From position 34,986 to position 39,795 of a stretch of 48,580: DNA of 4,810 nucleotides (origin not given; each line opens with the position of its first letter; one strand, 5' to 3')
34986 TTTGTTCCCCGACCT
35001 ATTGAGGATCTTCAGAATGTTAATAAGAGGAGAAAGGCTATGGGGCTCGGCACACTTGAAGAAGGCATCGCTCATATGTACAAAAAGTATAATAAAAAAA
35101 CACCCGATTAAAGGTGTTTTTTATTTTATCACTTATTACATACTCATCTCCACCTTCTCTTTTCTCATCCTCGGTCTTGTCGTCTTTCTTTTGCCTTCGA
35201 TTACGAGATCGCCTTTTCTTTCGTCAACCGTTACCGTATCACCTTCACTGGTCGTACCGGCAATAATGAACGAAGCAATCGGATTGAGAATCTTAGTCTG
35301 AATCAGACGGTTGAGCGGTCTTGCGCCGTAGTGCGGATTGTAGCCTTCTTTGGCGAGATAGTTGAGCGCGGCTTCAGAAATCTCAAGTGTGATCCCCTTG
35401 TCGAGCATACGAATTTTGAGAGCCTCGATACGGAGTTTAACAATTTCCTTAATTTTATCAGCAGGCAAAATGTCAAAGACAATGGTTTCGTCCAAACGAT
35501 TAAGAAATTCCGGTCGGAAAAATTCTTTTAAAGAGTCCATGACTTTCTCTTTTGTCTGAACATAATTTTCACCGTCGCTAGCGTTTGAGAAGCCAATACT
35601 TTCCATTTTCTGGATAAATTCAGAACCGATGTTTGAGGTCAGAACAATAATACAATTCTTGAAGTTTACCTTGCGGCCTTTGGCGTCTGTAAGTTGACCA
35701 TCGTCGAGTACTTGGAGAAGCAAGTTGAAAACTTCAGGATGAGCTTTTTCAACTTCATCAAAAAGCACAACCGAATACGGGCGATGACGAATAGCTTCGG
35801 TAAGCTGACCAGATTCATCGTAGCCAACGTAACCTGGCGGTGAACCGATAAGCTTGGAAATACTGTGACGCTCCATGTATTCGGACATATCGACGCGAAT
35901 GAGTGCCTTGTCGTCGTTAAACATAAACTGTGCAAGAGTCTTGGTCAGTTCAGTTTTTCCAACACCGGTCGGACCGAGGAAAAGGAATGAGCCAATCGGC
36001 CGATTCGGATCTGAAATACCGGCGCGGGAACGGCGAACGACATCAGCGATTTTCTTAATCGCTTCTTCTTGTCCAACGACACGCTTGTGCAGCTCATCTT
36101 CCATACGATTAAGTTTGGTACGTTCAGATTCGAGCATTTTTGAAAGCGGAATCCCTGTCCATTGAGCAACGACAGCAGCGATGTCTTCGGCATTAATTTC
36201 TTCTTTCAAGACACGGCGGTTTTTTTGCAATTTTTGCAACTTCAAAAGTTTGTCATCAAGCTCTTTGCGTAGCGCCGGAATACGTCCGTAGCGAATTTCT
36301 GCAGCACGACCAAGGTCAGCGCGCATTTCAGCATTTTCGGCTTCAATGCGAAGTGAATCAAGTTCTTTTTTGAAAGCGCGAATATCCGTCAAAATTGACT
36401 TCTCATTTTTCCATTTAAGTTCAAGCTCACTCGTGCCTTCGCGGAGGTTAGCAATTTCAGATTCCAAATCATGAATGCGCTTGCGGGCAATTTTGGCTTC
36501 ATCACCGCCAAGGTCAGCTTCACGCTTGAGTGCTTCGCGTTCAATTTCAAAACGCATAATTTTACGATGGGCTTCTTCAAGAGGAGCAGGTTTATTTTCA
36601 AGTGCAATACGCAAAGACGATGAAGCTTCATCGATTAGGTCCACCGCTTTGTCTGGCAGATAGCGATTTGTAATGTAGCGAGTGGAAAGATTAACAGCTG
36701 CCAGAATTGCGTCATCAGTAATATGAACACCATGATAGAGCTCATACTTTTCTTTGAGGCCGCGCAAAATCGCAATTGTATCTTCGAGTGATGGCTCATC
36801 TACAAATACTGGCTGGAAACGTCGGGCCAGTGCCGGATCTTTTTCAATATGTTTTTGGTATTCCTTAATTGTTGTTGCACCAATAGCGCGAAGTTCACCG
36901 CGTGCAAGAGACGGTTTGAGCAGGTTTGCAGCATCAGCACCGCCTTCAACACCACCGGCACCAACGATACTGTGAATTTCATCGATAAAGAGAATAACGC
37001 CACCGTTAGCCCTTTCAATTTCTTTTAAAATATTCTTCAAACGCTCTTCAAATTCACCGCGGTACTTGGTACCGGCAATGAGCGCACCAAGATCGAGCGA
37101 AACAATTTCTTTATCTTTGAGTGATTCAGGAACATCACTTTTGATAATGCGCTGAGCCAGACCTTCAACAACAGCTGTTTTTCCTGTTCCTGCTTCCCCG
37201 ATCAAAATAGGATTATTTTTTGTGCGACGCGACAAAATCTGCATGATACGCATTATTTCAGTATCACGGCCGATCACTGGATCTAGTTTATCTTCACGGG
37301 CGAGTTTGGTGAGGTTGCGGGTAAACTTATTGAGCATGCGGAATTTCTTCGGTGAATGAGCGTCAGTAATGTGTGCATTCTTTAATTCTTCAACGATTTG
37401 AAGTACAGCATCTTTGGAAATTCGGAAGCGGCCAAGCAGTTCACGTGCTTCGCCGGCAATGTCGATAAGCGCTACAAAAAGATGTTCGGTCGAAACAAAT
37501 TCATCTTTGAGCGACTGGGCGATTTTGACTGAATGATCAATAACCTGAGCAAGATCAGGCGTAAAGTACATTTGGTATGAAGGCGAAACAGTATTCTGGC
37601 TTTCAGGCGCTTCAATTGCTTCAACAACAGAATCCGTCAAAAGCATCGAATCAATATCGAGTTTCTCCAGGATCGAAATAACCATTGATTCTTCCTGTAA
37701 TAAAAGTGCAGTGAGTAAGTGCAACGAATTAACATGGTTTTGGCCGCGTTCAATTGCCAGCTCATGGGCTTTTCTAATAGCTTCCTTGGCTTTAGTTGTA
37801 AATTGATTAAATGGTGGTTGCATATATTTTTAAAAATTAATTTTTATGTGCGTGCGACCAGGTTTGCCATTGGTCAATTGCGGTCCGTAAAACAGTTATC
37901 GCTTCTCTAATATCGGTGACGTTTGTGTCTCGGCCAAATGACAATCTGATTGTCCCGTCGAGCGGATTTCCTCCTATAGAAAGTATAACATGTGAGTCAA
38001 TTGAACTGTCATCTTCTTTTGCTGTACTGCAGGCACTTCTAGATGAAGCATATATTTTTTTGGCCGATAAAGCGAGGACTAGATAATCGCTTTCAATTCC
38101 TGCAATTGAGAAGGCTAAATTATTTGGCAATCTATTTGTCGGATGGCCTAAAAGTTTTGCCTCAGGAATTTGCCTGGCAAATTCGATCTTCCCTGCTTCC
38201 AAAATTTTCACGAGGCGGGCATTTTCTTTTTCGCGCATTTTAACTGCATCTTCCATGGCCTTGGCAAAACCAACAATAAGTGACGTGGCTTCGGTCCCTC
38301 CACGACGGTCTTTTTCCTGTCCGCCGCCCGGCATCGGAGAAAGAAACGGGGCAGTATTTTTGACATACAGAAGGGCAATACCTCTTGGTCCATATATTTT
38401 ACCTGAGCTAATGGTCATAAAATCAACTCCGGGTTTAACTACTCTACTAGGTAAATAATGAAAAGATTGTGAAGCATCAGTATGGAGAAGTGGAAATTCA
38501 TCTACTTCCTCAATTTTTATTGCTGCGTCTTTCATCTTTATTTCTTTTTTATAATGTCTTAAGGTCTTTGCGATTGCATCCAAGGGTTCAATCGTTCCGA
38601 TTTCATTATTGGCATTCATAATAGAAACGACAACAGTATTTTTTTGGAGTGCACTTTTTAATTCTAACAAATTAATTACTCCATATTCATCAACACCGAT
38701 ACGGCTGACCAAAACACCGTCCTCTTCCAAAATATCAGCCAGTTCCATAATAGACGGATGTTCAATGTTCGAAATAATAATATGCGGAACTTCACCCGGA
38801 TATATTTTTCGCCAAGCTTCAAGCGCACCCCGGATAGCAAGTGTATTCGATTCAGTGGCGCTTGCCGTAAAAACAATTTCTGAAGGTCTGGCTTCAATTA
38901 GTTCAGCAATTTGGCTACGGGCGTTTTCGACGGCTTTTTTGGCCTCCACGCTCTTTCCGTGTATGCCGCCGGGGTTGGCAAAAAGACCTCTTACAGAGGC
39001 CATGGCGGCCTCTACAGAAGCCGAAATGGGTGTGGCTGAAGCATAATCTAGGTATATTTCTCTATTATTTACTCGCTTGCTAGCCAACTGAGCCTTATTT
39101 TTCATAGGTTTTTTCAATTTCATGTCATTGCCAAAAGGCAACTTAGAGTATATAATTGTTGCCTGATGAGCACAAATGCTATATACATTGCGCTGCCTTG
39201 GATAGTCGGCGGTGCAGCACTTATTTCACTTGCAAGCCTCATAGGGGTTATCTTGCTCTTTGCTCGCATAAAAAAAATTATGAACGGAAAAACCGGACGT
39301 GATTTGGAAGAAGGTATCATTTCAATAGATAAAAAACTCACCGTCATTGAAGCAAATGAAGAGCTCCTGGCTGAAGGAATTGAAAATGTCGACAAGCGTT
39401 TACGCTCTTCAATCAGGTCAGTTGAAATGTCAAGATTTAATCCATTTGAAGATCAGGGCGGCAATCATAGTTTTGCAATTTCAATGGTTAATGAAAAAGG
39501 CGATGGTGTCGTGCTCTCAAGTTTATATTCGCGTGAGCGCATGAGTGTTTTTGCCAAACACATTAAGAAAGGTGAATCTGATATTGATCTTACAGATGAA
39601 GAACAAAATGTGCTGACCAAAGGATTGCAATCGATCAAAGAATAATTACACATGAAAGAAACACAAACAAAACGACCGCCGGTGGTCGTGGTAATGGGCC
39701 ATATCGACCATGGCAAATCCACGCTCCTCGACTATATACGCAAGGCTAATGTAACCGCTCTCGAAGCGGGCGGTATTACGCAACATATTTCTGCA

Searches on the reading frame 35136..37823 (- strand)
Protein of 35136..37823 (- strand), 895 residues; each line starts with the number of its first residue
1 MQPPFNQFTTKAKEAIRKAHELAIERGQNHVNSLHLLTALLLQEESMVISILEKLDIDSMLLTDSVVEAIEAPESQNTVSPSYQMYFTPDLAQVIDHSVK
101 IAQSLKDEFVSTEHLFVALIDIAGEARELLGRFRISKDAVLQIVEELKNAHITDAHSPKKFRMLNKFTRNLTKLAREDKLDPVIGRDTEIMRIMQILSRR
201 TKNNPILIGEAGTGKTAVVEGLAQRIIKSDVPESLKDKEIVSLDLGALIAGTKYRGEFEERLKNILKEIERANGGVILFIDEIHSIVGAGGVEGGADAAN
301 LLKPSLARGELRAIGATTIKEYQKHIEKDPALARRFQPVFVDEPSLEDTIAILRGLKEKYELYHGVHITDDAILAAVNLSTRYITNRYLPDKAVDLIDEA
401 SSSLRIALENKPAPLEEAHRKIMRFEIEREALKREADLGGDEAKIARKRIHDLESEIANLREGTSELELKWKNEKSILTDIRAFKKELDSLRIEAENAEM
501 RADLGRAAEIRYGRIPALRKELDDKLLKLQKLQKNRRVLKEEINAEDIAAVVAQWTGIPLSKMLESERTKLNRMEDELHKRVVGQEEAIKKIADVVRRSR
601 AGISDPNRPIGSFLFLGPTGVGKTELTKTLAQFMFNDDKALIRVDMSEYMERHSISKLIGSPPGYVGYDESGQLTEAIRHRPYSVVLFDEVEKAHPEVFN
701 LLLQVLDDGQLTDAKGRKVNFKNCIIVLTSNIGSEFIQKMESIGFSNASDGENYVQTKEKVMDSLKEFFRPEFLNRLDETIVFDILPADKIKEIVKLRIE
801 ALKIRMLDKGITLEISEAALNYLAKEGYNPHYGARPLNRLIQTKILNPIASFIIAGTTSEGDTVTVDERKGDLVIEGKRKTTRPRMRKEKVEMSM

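Call 7: search_protein_families(library=pfam, proteins=[window:35136-37823:-], max_evalue=0.001)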
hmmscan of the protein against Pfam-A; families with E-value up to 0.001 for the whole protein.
window:35136-37823:- (895 aa): 20 families
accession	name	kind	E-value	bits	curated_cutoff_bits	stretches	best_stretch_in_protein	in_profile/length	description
PF07724.20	AAA_2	-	2.3e-71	239.6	27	1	608-779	1-165/166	AAA domain (Cdc48 subfamily)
PF17871.7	AAA_lid_9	-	4.4e-33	113.7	22.8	1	345-440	1-94/104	AAA lid domain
PF10431.15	ClpB_D2-small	-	1.4e-25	89.6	21.9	1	786-866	1-81/81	C-terminal, D2-small domain, of ClpB protein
PF00004.35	AAA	-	9.7e-23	81.5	21.2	2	206-319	2-110/131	ATPase family associated with various cellular activities (AAA)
PF02861.25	Clp_N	-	1.1e-17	64.4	20.7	2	100-146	3-50/53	Clp amino terminal domain, pathogenicity island component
PF07728.20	AAA_5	-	5.4e-17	62.5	22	1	613-733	2-124/139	AAA domain (dynein-related subfamily)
PF13191.12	AAA_16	-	1.6e-13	51.9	32.6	1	183-230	2-52/167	AAA ATPase domain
PF13401.12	AAA_22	-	7.2e-12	46.2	27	2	613-708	8-110/130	AAA domain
PF00158.32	Sigma54_activat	-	3e-11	43.7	20.2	1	612-729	24-140/168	Sigma-54 interaction domain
PF12775.13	AAA_7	-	6.6e-07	29.5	25.8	0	612-661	35-84/181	P-loop containing dynein motor region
PF13173.12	AAA_14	-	1.7e-06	28.5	27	0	206-288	6-76/129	AAA domain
PF05621.17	TniB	-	4e-06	26.8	22.4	1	210-341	43-184/189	Bacterial TniB protein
PF01637.24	ATPase_2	-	7.7e-06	26.3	33.2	0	186-290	4-126/225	ATPase domain predominantly from Archaea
PF23569.1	NBD_SMAX1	-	0.00011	22.4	27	1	189-286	18-118/212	SMAX1 nucleotide binding domain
PF20030.5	bpMoxR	-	0.00011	21.8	27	0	183-226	14-55/205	MoxR domain in the MoxR-vWA-beta-propeller ternary systems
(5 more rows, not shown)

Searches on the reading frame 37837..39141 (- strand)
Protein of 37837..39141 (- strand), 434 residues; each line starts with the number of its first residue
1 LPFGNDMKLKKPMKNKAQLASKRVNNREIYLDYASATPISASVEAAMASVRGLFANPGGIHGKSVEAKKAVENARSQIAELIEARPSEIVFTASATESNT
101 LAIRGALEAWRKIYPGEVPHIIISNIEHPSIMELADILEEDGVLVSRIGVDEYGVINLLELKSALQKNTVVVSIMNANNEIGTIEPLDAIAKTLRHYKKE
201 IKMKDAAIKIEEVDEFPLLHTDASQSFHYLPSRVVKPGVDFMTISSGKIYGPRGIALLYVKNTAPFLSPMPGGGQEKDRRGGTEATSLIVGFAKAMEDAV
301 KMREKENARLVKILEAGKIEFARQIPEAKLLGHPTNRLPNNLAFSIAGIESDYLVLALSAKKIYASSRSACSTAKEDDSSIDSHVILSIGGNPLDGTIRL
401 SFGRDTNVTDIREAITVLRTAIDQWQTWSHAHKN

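Call 7: search_protein_families(library=pfam, proteins=[window:37837-39141:-], max_evalue=0.001)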
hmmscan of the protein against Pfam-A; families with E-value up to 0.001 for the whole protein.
window:37837-39141:- (434 aa): 1 family
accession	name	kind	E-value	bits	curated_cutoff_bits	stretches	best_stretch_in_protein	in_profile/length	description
PF00266.25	Aminotran_5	-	2.5e-52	178.5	21.5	1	29-411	1-368/371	Aminotransferase class-V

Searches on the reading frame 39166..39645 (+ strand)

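Call 7: search_protein_families(library=pfam, proteins=[window:39166-39645:+], max_evalue=0.001)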
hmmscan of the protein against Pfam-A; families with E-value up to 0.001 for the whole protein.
window:39166-39645:+ (159 aa): 1 family
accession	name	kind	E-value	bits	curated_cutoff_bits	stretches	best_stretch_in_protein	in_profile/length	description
PF14584.11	DUF4446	-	3.6e-33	115.1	27.4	1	30-152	26-148/150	Protein of unknown function (DUF4446)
